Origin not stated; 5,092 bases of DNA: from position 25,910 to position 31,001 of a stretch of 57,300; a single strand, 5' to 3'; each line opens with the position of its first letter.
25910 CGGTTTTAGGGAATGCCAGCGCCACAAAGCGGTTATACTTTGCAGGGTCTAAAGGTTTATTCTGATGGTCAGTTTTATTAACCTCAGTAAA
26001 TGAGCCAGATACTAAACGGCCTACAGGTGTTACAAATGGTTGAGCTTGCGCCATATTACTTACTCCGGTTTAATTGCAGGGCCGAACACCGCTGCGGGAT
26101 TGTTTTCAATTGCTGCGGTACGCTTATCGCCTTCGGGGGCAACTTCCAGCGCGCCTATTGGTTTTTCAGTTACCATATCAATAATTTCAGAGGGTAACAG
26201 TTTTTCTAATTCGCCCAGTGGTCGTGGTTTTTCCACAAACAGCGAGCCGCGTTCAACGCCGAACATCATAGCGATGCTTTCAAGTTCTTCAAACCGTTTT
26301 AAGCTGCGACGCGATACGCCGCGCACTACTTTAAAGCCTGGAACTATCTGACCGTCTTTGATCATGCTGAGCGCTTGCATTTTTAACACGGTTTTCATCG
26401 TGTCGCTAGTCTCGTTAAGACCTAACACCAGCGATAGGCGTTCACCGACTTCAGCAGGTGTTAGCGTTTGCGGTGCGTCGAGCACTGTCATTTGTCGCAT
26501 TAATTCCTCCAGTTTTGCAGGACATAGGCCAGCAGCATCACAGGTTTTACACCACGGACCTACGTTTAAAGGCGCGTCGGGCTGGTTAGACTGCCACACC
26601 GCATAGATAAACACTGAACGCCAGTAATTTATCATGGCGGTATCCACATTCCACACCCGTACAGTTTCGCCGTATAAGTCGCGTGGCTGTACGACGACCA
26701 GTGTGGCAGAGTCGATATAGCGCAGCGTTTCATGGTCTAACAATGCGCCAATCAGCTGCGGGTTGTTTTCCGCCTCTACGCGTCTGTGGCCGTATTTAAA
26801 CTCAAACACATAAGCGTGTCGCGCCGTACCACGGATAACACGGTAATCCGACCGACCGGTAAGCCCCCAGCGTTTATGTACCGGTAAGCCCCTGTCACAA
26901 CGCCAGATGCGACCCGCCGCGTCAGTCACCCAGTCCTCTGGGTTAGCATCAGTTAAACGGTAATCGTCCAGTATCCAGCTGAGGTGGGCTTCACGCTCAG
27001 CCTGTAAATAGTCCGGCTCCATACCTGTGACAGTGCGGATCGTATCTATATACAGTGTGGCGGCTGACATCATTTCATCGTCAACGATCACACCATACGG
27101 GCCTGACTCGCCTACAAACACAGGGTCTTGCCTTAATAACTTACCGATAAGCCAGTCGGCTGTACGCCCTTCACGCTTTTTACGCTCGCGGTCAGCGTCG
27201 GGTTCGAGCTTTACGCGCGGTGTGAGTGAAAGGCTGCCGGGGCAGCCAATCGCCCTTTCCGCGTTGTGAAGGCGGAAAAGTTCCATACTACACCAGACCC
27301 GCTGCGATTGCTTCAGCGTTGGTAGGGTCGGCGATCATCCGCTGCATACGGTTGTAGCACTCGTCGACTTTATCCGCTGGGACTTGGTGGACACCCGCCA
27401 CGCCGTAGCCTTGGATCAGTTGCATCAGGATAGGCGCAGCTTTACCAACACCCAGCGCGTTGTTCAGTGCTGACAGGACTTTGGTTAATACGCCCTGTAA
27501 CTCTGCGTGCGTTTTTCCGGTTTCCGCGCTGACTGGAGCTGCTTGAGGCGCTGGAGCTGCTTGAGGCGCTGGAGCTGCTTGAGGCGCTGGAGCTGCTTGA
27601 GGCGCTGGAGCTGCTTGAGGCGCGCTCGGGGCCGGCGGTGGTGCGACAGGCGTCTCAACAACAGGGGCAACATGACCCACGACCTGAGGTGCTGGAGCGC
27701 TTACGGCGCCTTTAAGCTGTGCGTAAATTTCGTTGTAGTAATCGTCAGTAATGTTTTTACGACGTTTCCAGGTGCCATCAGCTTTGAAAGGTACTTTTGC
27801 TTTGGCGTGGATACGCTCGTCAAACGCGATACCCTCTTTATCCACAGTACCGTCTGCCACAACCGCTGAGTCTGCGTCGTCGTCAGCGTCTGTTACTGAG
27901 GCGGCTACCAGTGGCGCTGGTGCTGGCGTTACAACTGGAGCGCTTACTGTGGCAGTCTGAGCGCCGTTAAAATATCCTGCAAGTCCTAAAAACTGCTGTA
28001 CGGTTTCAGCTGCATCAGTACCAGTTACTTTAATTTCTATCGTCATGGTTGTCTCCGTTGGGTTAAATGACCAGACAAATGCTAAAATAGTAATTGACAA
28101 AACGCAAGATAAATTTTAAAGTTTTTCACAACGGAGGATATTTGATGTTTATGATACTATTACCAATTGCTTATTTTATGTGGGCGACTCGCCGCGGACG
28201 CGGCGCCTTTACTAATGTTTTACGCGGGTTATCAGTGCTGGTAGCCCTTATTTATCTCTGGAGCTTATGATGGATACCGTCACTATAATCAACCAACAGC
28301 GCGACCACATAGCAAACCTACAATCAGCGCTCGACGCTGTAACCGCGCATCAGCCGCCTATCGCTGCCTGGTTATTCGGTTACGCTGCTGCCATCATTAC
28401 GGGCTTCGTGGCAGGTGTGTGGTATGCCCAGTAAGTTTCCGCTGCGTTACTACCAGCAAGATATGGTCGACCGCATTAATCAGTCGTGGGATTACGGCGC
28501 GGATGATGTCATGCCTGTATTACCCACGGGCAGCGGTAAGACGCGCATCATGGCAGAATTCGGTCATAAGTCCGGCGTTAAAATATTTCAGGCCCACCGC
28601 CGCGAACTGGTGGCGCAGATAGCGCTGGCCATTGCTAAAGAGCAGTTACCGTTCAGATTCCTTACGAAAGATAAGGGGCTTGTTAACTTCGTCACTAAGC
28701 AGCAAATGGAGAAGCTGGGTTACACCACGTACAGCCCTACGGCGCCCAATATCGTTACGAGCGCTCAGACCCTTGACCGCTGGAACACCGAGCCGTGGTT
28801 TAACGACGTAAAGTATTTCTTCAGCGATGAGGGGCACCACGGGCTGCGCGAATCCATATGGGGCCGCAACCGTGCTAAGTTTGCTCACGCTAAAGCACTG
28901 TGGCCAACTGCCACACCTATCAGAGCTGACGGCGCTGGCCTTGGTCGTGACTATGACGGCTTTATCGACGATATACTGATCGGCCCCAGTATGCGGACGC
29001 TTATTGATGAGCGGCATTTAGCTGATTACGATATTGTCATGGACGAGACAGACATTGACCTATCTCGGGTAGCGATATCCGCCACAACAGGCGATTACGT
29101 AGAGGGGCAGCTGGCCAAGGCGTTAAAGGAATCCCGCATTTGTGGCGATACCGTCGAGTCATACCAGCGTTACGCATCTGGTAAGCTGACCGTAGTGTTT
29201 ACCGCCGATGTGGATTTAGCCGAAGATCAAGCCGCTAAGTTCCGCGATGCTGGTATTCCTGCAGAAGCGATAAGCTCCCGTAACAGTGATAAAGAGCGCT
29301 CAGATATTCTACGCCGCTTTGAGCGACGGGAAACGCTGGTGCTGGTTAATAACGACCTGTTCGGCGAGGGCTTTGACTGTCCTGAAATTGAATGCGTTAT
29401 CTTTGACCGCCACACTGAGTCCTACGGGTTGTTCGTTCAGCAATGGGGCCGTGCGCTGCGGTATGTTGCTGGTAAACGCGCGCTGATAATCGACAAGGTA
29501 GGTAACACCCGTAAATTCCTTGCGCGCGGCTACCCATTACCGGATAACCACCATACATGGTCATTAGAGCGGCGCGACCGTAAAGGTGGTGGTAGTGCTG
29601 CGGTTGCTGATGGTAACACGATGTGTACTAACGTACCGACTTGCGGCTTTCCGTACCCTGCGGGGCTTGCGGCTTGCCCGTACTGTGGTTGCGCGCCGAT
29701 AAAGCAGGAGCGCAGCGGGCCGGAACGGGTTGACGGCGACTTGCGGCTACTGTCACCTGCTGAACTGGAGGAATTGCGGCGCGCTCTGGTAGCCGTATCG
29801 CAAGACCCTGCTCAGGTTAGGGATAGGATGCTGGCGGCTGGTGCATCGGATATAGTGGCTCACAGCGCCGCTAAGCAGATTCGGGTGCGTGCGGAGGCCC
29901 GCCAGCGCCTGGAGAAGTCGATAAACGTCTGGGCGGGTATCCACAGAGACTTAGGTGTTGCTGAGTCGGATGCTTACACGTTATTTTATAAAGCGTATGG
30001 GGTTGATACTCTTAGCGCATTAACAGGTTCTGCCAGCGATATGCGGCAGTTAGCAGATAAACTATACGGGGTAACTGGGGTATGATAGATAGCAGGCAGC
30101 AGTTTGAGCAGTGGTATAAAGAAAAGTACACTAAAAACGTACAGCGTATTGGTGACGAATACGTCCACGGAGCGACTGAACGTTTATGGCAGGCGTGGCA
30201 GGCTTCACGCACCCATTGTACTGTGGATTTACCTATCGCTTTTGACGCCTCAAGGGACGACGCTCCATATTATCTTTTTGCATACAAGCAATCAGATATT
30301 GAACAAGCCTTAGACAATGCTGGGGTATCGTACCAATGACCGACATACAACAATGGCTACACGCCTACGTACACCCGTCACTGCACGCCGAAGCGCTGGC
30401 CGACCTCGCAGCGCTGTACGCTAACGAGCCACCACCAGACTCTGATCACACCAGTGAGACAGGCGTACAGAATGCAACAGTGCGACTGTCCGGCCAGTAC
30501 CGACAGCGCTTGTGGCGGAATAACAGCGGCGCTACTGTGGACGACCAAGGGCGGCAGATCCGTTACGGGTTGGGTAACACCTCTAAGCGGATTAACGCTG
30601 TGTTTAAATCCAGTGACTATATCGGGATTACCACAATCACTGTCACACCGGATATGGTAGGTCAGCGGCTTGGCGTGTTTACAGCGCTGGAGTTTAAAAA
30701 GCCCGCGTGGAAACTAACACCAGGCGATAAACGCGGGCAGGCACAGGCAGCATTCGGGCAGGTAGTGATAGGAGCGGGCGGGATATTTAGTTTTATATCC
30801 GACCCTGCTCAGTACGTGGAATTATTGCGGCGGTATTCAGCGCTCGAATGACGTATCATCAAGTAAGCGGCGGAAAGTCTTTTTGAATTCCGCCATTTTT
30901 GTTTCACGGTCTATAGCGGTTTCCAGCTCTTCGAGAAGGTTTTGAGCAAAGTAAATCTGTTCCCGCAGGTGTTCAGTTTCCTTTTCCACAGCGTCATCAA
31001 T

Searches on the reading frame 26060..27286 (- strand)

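Call 56: search_protein_families(library=pfam, max_evalue=0.01, proteins=[window:26060-27286:-])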
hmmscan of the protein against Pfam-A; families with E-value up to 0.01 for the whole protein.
window:26060-27286:- (408 aa): 1 family
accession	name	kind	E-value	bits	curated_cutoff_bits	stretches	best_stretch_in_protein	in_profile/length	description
PF10926.14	DUF2800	-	3e-26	92.9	21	1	143-389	119-367/368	Protein of unknown function (DUF2800)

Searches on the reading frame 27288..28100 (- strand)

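Call 56: search_protein_families(library=pfam, max_evalue=0.01, proteins=[window:27288-28100:-])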
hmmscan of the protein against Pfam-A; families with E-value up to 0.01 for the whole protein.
window:27288-28100:- (270 aa): 0 families

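Call 94: search_protein_families(library=phrogs, max_evalue=0.001, proteins=[window:27288-28100:-])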
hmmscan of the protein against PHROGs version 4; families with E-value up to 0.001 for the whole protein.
window:27288-28100:- (270 aa): 4 families
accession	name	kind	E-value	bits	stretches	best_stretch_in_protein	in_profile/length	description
phrog_18562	-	unknown function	3.7e-11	44.8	1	19-69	1-56/151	-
phrog_27827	-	unknown function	1.7e-10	41.6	1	56-266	45-240/253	-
phrog_11133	-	unknown function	1e-07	33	1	65-207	116-275/320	-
phrog_29341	-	unknown function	4.3e-05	24.3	1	66-188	29-149/247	-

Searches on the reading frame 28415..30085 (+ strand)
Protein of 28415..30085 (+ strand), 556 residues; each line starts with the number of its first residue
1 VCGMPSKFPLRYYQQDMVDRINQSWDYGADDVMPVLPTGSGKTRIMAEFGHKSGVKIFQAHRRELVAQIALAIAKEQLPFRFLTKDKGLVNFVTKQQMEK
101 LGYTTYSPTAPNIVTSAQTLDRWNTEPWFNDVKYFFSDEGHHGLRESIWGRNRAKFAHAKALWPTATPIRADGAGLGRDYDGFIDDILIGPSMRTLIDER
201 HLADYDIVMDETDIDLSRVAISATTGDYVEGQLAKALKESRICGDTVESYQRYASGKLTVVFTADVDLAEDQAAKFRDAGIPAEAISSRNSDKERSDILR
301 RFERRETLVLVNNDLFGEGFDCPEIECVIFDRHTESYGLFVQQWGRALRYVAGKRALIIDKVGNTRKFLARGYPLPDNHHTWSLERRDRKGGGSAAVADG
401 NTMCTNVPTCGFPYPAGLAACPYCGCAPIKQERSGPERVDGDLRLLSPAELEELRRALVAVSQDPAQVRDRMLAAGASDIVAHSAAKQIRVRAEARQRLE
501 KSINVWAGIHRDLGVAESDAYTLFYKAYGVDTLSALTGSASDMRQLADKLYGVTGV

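Call 56: search_protein_families(library=pfam, max_evalue=0.01, proteins=[window:28415-30085:+])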
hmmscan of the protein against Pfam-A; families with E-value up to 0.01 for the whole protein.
window:28415-30085:+ (556 aa): 3 families
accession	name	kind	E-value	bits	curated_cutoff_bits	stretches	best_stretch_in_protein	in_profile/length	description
PF04851.21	ResIII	-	1.8e-13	51.2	22.5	1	8-170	2-164/164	Type III restriction enzyme, res subunit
PF00271.37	Helicase_C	-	1.3e-12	48.4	23.5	1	254-350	13-109/110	Helicase conserved C-terminal domain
PF00270.35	DEAD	-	0.00012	22.3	26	1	14-146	4-132/167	DEAD/DEAH box helicase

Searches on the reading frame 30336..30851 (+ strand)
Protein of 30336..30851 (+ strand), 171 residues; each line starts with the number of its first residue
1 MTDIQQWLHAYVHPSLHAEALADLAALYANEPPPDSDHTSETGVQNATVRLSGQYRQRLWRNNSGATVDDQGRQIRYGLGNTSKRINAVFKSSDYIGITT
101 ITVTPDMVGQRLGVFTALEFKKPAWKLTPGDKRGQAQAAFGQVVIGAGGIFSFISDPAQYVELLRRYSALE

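Call 56: search_protein_families(library=pfam, max_evalue=0.01, proteins=[window:30336-30851:+])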
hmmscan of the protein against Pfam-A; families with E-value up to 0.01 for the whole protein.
window:30336-30851:+ (171 aa): 0 families

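Call 94: search_protein_families(library=phrogs, max_evalue=0.001, proteins=[window:30336-30851:+])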
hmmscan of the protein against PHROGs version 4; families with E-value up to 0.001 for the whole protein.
window:30336-30851:+ (171 aa): 1 family
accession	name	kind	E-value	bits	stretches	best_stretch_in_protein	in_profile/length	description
phrog_93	-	DNA, RNA and nucleotide metabolism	1.3e-11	44.9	1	2-169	311-443/613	endonuclease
